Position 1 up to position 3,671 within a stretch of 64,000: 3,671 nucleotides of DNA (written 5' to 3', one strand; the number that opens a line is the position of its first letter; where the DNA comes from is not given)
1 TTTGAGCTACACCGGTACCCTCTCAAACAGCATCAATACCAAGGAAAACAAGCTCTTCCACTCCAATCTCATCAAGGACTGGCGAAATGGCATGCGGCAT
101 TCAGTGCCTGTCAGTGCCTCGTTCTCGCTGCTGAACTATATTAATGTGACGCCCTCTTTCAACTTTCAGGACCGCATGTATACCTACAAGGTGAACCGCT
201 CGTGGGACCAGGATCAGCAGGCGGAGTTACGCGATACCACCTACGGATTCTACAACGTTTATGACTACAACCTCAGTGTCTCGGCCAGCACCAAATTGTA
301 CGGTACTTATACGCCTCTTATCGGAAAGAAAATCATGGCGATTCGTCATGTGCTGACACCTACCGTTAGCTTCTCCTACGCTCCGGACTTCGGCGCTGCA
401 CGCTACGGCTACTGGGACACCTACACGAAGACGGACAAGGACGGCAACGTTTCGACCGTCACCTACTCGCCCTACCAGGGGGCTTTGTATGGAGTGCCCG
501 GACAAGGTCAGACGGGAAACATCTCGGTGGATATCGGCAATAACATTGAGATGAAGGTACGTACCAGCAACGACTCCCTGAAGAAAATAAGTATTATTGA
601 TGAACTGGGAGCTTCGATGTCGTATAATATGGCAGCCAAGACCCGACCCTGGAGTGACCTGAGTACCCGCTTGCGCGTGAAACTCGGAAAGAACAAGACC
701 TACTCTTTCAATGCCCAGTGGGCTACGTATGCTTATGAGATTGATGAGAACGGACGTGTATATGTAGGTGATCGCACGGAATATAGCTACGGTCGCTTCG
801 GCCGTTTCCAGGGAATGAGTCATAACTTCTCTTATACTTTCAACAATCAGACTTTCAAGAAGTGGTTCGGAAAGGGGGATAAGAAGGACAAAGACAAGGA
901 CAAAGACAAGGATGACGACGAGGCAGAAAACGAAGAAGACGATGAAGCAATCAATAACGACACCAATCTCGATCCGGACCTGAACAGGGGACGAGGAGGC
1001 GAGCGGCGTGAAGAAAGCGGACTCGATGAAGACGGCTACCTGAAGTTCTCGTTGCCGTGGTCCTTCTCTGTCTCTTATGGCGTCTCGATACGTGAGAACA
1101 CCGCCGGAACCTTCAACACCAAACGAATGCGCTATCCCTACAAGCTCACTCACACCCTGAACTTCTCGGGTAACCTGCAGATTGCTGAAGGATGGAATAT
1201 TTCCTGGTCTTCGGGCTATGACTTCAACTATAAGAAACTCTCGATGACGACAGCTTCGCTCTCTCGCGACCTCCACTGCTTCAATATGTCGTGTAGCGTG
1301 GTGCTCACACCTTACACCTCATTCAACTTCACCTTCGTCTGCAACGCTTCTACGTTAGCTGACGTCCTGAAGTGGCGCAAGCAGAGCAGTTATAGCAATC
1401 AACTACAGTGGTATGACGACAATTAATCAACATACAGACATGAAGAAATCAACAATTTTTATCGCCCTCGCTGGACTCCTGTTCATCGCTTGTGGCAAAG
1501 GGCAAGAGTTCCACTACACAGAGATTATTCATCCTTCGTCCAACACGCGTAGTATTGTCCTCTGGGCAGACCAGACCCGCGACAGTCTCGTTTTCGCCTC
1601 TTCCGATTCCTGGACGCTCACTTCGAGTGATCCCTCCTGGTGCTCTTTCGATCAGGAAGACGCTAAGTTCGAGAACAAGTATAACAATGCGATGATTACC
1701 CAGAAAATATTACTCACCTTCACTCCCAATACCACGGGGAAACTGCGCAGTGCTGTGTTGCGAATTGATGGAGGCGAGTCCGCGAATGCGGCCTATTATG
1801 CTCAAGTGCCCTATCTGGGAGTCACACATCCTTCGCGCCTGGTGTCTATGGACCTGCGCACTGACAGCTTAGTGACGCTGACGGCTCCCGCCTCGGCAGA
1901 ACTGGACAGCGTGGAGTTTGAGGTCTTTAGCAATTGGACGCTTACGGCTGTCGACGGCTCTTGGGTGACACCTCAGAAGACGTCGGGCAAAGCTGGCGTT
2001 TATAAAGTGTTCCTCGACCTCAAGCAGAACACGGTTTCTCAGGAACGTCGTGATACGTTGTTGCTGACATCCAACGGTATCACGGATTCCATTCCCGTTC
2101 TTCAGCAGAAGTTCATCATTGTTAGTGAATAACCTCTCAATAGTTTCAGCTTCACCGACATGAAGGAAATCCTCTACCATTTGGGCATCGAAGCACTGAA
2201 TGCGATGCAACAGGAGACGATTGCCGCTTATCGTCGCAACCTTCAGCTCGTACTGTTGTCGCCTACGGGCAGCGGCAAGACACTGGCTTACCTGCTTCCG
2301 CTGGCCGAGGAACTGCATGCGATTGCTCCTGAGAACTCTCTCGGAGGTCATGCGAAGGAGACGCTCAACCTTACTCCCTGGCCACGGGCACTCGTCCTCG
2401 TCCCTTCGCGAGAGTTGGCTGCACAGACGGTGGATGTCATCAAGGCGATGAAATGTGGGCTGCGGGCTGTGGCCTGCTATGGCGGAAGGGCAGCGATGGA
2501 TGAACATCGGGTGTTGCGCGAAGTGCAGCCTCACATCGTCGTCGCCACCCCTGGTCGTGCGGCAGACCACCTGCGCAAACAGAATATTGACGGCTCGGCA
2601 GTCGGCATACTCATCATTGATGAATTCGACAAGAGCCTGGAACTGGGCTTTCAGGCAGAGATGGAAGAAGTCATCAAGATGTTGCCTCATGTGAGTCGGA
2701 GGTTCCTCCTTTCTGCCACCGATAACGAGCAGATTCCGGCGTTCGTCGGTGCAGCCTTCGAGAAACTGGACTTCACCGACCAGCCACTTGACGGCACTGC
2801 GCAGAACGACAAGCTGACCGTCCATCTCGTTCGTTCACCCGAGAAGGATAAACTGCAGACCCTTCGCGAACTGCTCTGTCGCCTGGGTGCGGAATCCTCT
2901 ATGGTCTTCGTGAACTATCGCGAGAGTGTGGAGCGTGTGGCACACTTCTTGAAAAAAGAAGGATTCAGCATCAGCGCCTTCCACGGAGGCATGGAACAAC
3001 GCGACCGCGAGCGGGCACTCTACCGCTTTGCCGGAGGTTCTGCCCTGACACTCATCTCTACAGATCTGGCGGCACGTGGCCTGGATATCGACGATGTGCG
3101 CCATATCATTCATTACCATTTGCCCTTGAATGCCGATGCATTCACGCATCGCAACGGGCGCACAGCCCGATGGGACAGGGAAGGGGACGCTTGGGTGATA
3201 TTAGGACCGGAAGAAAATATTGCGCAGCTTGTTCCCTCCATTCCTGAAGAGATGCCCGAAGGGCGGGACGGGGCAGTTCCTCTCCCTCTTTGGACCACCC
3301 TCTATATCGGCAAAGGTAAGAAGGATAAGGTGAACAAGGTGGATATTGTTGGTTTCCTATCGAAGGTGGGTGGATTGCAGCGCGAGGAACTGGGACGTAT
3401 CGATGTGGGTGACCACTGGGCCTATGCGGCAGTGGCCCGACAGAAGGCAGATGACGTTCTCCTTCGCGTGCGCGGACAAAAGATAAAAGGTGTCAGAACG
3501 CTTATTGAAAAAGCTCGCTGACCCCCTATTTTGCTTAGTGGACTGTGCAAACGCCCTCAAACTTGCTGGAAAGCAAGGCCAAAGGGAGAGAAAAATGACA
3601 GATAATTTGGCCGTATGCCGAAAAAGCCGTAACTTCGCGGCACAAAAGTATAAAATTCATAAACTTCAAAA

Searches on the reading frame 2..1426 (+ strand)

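Call 93: search_protein_families(library=pfam, proteins=[window:2-1426:+], max_evalue=0.001)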
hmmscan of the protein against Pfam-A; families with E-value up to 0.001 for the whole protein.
window:2-1426:+ (474 aa): 1 family
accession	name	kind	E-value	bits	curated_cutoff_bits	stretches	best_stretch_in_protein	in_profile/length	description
PF19838.5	LptD_2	-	7.9e-69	232.9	22.5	1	1-243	226-464/464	LptD protein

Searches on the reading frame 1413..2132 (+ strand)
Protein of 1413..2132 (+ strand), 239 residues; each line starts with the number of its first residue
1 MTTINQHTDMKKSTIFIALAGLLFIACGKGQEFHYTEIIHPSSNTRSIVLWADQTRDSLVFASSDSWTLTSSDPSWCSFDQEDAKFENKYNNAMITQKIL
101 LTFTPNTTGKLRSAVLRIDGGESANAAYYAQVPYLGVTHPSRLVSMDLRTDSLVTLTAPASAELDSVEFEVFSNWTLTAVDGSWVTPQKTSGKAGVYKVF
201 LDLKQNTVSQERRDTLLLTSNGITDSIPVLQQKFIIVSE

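Call 93: search_protein_families(library=pfam, proteins=[window:1413-2132:+], max_evalue=0.001)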
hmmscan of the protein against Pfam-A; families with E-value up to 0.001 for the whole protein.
window:1413-2132:+ (239 aa): 2 families
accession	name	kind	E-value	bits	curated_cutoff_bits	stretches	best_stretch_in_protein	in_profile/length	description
PF13004.13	BACON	-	7.4e-10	39.1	25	1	69-123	4-50/61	Putative binding domain, N-terminal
PF19190.6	BACON_2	-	7.4e-06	26.2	25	0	174-232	34-92/94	Viral BACON domain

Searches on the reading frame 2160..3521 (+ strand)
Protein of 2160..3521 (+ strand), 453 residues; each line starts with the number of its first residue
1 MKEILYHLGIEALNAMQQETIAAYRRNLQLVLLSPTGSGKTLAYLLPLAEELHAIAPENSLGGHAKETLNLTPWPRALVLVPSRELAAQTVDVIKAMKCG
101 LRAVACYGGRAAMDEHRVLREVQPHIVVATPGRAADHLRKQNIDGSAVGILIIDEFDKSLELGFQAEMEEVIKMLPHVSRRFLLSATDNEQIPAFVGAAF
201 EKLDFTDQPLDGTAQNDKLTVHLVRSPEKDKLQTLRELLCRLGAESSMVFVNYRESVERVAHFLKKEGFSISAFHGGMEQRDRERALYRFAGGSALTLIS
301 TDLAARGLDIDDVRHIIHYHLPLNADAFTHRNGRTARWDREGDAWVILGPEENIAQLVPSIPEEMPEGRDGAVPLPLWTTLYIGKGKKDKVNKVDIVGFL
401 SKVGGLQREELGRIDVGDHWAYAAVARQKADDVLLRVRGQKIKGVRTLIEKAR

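Call 93: search_protein_families(library=pfam, proteins=[window:2160-3521:+], max_evalue=0.001)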
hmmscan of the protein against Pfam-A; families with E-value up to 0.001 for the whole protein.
window:2160-3521:+ (453 aa): 4 families
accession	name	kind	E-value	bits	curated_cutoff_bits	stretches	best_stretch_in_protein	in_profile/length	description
PF00270.35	DEAD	-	6.2e-34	117.6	26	1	15-189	2-161/167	DEAD/DEAH box helicase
PF00271.37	Helicase_C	-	3.3e-28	98.6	23.5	1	230-338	1-109/110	Helicase conserved C-terminal domain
PF03880.21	DbpA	-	6.6e-20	71.4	25.6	1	380-450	1-71/72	DbpA RNA binding domain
PF04851.21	ResIII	-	1.2e-08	35.5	22.5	1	13-187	4-161/164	Type III restriction enzyme, res subunit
